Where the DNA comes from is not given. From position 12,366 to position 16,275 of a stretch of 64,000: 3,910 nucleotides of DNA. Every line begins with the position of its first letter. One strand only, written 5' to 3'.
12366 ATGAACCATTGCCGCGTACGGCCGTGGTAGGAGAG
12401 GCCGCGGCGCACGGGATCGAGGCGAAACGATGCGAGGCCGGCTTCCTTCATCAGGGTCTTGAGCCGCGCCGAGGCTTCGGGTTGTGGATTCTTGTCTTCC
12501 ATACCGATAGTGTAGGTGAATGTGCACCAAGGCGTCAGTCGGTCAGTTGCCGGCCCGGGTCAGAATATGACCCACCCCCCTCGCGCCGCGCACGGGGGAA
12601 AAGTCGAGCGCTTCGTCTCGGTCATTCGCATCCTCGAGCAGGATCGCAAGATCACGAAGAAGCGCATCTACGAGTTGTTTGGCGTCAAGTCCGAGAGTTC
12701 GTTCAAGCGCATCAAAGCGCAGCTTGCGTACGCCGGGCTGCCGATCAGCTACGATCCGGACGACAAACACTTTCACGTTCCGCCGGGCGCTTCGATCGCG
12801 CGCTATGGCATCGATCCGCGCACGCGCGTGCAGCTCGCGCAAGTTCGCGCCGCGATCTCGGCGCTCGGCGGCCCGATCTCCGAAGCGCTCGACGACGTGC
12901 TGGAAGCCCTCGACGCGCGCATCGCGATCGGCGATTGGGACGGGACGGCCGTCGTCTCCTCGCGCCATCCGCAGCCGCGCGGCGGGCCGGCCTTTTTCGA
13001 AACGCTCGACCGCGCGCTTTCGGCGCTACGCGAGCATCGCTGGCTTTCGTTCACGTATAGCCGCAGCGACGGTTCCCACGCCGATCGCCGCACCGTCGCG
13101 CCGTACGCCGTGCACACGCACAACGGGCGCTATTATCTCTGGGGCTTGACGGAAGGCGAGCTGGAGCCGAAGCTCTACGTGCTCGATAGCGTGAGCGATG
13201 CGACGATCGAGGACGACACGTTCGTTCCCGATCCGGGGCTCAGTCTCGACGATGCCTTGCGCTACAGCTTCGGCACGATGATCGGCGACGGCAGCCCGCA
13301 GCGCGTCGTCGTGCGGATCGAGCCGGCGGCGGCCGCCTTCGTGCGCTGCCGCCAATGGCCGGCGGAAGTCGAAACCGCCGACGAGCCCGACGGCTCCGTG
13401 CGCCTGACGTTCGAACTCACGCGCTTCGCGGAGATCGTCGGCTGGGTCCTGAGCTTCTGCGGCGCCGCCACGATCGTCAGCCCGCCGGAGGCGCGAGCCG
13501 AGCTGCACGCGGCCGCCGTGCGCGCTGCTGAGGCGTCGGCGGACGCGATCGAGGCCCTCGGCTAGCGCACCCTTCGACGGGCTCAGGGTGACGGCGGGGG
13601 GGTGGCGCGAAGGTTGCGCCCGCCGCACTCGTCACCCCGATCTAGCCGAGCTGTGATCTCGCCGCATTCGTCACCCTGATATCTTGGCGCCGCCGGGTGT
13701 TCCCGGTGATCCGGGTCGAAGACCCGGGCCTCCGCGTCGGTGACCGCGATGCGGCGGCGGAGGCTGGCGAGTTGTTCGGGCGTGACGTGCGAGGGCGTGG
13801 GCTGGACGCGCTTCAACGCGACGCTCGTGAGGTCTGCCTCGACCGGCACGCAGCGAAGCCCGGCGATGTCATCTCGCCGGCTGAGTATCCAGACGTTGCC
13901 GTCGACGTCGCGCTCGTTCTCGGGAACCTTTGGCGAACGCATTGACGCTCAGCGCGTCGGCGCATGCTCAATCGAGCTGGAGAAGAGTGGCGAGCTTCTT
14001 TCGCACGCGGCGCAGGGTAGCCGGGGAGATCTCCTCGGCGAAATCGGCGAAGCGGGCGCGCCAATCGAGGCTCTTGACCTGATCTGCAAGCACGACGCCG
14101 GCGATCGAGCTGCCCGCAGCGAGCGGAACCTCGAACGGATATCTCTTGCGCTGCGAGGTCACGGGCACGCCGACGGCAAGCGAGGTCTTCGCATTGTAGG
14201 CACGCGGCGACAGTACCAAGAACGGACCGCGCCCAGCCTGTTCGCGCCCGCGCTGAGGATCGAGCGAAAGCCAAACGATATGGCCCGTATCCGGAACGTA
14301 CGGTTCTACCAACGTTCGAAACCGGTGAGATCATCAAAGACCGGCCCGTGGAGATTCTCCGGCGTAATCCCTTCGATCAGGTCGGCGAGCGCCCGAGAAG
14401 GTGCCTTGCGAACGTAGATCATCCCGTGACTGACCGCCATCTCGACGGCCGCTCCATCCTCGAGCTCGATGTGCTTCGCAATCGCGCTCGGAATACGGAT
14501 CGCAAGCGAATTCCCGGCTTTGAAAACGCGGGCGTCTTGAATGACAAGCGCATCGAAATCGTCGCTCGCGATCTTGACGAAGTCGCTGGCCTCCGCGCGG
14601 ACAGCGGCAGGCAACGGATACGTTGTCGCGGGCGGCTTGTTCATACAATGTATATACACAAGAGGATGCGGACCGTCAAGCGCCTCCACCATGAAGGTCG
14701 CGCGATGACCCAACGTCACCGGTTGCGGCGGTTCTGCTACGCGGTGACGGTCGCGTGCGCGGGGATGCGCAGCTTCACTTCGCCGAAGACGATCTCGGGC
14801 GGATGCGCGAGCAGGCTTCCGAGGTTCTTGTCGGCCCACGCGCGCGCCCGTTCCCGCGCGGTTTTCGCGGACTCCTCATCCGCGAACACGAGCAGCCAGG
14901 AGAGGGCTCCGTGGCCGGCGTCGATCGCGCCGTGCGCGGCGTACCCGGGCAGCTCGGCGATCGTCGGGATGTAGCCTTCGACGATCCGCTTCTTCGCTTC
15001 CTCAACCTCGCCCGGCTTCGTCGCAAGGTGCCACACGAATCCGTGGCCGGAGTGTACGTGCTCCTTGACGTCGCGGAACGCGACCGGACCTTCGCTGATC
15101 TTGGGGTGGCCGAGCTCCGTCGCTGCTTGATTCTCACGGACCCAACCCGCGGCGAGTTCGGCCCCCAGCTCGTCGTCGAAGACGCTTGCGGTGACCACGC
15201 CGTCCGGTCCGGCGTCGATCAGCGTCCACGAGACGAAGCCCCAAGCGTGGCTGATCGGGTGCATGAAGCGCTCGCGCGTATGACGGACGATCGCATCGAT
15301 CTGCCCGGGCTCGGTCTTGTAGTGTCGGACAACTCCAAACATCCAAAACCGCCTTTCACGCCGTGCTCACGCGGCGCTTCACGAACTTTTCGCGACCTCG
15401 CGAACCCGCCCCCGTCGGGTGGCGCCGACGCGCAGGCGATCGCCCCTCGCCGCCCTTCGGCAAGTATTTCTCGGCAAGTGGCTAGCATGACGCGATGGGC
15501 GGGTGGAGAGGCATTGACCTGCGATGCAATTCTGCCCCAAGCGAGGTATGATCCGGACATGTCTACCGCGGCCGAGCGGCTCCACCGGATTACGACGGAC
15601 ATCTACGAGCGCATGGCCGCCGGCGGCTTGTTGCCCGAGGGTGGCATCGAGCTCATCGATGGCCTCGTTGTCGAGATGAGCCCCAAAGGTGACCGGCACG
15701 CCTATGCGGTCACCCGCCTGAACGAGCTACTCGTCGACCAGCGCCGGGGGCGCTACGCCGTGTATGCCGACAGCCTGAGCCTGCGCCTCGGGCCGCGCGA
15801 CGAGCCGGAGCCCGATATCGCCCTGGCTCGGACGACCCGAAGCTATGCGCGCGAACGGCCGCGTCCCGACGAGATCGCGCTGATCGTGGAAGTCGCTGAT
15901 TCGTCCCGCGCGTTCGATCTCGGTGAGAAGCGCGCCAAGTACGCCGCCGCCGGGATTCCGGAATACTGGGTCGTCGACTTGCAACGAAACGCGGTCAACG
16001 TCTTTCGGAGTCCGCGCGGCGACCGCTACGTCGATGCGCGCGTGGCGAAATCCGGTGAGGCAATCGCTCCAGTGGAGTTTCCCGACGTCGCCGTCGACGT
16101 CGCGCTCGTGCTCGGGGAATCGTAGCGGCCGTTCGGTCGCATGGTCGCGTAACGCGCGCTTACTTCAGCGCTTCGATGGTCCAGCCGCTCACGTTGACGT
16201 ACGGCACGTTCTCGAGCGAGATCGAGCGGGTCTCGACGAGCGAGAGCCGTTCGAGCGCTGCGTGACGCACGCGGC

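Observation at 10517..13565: WYL regulator divergent from a YbjN-like / ADP-ribosylglycohydrolase / dual-specificity phosphatase operon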

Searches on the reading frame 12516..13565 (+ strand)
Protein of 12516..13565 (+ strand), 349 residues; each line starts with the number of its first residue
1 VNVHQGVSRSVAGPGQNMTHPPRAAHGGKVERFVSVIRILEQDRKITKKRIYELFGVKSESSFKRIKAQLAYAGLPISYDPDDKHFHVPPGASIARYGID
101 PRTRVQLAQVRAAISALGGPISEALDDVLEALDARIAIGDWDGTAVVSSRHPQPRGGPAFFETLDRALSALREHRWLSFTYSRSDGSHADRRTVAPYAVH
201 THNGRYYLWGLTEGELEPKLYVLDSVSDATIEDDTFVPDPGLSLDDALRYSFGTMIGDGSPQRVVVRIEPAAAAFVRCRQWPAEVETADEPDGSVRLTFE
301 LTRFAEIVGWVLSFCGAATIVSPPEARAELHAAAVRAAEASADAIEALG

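Call 3: search_protein_families(library=pfam, proteins=[window:12516-13565:+], max_evalue=0.01)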
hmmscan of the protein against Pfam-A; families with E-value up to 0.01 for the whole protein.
window:12516-13565:+ (349 aa): 2 families
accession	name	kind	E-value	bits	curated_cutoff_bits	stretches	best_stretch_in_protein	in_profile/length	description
PF25583.1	WCX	-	4.7e-14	52.9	23.9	1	261-338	2-76/76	WCX domain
PF13280.12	WYL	-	7.9e-12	45.4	21.8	1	162-230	1-69/70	WYL domain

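Call 4: search_protein_families(library=ncbifam, proteins=[window:12516-13565:+], max_evalue=0.01)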
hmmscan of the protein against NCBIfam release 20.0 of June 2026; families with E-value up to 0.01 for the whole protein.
window:12516-13565:+ (349 aa): 0 families

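Call 5: search_protein_families(library=padloc, proteins=[window:12516-13565:+], max_evalue=0.01)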
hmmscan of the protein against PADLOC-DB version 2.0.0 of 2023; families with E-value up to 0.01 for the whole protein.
window:12516-13565:+ (349 aa): 3 families
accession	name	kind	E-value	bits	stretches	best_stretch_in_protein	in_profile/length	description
PDLC01652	WYL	-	5.4e-26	89.8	1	162-337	18-161/162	"CAS-I,CAS-II,CAS-III,CAS-IV,CAS-V,CAS-VI; associated_signaling"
PDLC01457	WYL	-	2e-20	71.3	1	29-325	2-228/229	"CAS-I,CAS-II,CAS-III,CAS-IV,CAS-V,CAS-VI; associated_signaling"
PDLC01766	Cas3c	-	1.3e-10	38.1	1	146-338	123-313/1009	-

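Call 39: search_solved_structures(query=window:12567-13565:+, max_evalue=0.01)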
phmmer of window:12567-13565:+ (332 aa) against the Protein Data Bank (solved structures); distinct sequences matched with E-value up to 0.01: 8.
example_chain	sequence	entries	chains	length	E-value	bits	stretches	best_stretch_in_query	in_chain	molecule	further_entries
8tp8_A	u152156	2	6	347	6.7e-08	35.4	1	13-318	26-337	DeoR-family transcriptional regulator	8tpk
9pfq_Q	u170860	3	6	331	8.2e-08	35.1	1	50-318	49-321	WYL domain-containing protein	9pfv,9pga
7u02_B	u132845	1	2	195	1.2e-06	31.3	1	149-319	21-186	WYL domain-containing protein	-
7tzv_A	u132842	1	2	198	1.2e-06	31.3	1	149-319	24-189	WYL domain-containing protein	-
9cu3_B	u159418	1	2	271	1.4e-06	31.1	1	125-318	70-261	WYL domain-containing protein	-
9fnd_X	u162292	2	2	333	2.4e-05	27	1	111-211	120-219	Transcriptional regulator-like protein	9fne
7p5x_AY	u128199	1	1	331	2.4e-05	27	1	111-211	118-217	Transcriptional regulator-like protein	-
7p5x_AX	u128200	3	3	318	0.00017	24.2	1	16-324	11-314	PafC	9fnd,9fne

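Call 66: search_solved_structures(query=A5, max_evalue=1)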
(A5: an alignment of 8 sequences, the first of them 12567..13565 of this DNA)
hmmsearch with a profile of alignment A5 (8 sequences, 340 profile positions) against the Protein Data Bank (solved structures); distinct sequences matched with E-value up to 1: 9.
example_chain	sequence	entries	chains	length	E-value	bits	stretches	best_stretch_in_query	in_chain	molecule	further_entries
6sj9_A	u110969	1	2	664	1.1e-17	67.2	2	53-222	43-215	Proteasome accessory factor B/C (PafBC)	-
7u02_B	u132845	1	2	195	1.7e-16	63.4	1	157-317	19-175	WYL domain-containing protein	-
7tzv_A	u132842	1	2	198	1.7e-16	63.3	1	157-317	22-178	WYL domain-containing protein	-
9cu3_B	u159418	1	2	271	2.5e-16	62.8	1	156-317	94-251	WYL domain-containing protein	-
9pfq_Q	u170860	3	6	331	3.8e-16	62.2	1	156-317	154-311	WYL domain-containing protein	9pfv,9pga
8tp8_A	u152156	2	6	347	4.3e-16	62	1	156-317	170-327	DeoR-family transcriptional regulator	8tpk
9fnd_X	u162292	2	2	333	1.5e-14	56.9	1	20-240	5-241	Transcriptional regulator-like protein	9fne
7p5x_AY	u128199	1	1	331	2.1e-14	56.5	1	22-240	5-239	Transcriptional regulator-like protein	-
7p5x_AX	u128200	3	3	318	3.3e-10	42.7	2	161-229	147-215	PafC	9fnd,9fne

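Call 78: search_solved_structures(query=window:12567-13565:+, max_evalue=0.00001, show_alignments=1)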
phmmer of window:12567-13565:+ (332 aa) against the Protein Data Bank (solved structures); distinct sequences matched with E-value up to 0.00001: 5.
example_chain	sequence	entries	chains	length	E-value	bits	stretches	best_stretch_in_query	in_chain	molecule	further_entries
8tp8_A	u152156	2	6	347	6.7e-08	35.4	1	13-318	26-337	DeoR-family transcriptional regulator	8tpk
9pfq_Q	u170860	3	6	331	8.2e-08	35.1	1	50-318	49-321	WYL domain-containing protein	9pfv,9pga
7u02_B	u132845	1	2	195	1.2e-06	31.3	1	149-319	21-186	WYL domain-containing protein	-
7tzv_A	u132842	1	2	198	1.2e-06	31.3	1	149-319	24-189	WYL domain-containing protein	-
9cu3_B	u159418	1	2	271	1.4e-06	31.1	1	125-318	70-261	WYL domain-containing protein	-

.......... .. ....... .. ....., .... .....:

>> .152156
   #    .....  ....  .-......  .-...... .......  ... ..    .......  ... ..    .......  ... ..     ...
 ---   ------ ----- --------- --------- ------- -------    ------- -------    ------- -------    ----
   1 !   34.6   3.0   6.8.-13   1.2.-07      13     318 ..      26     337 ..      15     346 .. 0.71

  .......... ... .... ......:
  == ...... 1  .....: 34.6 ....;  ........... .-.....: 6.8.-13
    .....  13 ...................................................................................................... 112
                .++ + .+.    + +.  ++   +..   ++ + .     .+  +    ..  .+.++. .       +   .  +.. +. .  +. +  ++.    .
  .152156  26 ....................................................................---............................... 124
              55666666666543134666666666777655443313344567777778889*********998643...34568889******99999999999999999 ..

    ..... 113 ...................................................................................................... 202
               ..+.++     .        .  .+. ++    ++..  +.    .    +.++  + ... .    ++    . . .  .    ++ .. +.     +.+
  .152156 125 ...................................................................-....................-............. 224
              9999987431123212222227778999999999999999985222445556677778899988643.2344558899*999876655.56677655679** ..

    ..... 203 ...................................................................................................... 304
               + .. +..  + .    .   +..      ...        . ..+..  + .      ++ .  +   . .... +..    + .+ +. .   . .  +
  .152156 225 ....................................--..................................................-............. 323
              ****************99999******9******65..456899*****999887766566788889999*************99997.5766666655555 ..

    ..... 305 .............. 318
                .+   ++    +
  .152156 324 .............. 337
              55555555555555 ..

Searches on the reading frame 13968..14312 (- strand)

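Call 3: search_protein_families(library=pfam, proteins=[window:13968-14312:-], max_evalue=0.01)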
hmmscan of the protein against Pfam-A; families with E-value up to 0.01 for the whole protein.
window:13968-14312:- (114 aa): 1 family
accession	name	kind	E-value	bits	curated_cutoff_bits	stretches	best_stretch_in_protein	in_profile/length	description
PF02452.23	PemK_toxin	-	5e-24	85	23.1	1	10-111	3-109/109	PemK-like, MazF-like toxin of type II toxin-antitoxin system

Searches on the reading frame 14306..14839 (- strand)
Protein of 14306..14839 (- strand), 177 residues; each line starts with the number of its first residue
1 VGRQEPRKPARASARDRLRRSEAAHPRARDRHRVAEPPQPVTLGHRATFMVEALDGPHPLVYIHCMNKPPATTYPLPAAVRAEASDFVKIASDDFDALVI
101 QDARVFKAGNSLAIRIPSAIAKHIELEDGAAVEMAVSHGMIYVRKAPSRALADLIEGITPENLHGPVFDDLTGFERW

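Call 3: search_protein_families(library=pfam, proteins=[window:14306-14839:-], max_evalue=0.01)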
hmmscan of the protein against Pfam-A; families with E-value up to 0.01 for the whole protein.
window:14306-14839:- (177 aa): 1 family
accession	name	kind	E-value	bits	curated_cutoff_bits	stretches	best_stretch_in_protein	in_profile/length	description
PF04014.23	MazE_antitoxin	-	1.8e-07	31.4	24.7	1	105-148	1-45/48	Antidote-toxin recognition MazE, bacterial antitoxin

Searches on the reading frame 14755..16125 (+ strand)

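Call 48: search_protein_families(library=pfam, proteins=[window:14755-16125:+], max_evalue=0.001)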
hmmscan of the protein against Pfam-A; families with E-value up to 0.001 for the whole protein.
window:14755-16125:+ (456 aa): 1 family
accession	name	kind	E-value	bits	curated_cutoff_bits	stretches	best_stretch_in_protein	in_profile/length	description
PF05685.18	Uma2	-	6.2e-34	117.4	27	1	293-449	10-171/172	Putative restriction endonuclease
